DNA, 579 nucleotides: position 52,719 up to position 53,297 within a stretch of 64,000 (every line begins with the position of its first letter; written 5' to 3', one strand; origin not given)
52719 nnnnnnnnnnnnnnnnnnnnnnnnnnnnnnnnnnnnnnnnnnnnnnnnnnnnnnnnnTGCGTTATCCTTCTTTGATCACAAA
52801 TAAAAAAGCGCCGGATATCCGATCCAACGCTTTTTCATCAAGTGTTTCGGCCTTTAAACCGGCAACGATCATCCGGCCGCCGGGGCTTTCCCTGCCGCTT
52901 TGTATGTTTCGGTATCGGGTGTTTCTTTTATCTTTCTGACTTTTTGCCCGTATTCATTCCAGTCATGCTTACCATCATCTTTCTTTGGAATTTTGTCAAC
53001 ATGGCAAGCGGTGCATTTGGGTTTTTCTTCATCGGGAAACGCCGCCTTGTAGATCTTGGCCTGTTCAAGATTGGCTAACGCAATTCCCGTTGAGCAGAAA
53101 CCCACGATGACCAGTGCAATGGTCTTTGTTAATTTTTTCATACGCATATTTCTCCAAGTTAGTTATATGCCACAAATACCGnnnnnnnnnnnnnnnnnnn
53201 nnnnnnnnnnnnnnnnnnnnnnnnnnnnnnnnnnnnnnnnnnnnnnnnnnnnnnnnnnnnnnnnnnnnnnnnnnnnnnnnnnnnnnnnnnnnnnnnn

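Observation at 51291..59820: Compact porin-cytochrome module (MtoA-like / porin / MtoD-like / ImcH-CymA-like) diverging from ccsBA: candidate extracellular electron transfer conduit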

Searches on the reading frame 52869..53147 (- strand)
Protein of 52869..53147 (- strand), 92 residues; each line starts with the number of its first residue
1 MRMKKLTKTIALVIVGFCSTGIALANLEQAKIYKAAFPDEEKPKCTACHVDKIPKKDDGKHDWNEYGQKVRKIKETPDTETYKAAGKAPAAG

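Call 3: search_protein_families(library=pfam, proteins=[window:52869-53147:-], max_evalue=0.01)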
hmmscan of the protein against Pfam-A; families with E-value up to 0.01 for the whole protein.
window:52869-53147:- (92 aa): 0 families

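Call 4: search_protein_families(library=ncbifam, proteins=[window:52869-53147:-], max_evalue=0.01)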
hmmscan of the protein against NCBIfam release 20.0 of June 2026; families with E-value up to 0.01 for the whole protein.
window:52869-53147:- (92 aa): 0 families

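Call 36: search_solved_structures(query=window:52869-53147:-, max_evalue=10, show_alignments=2)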
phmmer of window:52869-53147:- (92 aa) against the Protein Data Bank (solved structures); distinct sequences matched with E-value up to 10: 2.
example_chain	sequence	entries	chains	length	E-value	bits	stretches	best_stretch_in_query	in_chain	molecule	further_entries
8elt_A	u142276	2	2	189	0.94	12.9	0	61-84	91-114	GTPase HRas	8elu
3ubr_A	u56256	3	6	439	1.3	12.5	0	33-60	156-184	Cytochrome c-552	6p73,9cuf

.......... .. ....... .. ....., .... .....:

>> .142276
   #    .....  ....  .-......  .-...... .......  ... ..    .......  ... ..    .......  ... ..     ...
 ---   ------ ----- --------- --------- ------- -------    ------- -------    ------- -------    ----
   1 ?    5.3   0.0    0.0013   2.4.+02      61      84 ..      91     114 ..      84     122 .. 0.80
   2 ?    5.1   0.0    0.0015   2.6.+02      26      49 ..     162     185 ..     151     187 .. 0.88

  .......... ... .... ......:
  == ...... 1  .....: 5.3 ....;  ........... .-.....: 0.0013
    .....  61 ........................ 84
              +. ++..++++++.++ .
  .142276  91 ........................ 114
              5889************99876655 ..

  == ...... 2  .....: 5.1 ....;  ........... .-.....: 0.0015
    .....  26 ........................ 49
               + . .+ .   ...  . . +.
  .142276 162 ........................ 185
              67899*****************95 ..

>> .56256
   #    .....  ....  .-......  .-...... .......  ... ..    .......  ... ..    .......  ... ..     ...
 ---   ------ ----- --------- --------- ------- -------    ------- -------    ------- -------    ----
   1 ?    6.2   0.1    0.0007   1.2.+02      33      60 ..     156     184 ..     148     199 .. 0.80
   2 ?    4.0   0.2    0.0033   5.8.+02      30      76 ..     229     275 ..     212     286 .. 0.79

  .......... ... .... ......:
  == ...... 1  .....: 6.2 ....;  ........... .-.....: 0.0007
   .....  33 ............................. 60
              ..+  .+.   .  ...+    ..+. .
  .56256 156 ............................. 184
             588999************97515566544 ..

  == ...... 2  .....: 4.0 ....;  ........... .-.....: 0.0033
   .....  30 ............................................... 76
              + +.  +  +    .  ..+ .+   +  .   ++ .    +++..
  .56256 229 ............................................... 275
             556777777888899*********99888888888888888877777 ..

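Call 62: find_related_loci(query=A3, collection=metagenome_contigs, flank=6000)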
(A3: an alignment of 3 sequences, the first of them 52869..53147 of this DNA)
Query A3 (92 aa) in metagenome_contigs; peptide patterns used: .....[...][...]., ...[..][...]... (x = any residue, [..] = any of these).
261 stretches matched a pattern; 67 encode a relative of the query (tblastn E <= 1e-3); 67 distinct loci.
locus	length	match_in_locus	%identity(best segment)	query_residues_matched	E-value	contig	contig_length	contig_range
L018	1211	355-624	66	1-91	9e-35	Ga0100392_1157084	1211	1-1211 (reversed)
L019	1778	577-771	73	23-88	3e-28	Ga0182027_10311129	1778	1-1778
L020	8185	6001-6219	61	13-86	2e-25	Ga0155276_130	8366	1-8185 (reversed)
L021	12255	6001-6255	48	6-91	2e-23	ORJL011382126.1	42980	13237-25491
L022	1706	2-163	75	37-91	3e-23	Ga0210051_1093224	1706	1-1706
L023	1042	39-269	55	10-87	2e-23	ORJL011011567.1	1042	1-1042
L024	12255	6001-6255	48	2-86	4e-22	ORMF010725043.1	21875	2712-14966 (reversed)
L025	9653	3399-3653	48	2-86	4e-22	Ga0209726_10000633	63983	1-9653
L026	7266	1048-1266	55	9-86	6e-22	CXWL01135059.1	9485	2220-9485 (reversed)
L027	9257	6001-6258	49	3-86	2e-21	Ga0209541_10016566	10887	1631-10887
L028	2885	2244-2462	53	9-86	8e-21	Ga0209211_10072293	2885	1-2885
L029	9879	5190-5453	48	5-89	1e-20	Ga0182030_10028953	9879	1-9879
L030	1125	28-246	51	9-86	3e-20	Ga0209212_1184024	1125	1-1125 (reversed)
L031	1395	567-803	51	10-86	6e-20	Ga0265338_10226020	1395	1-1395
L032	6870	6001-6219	51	9-86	7e-20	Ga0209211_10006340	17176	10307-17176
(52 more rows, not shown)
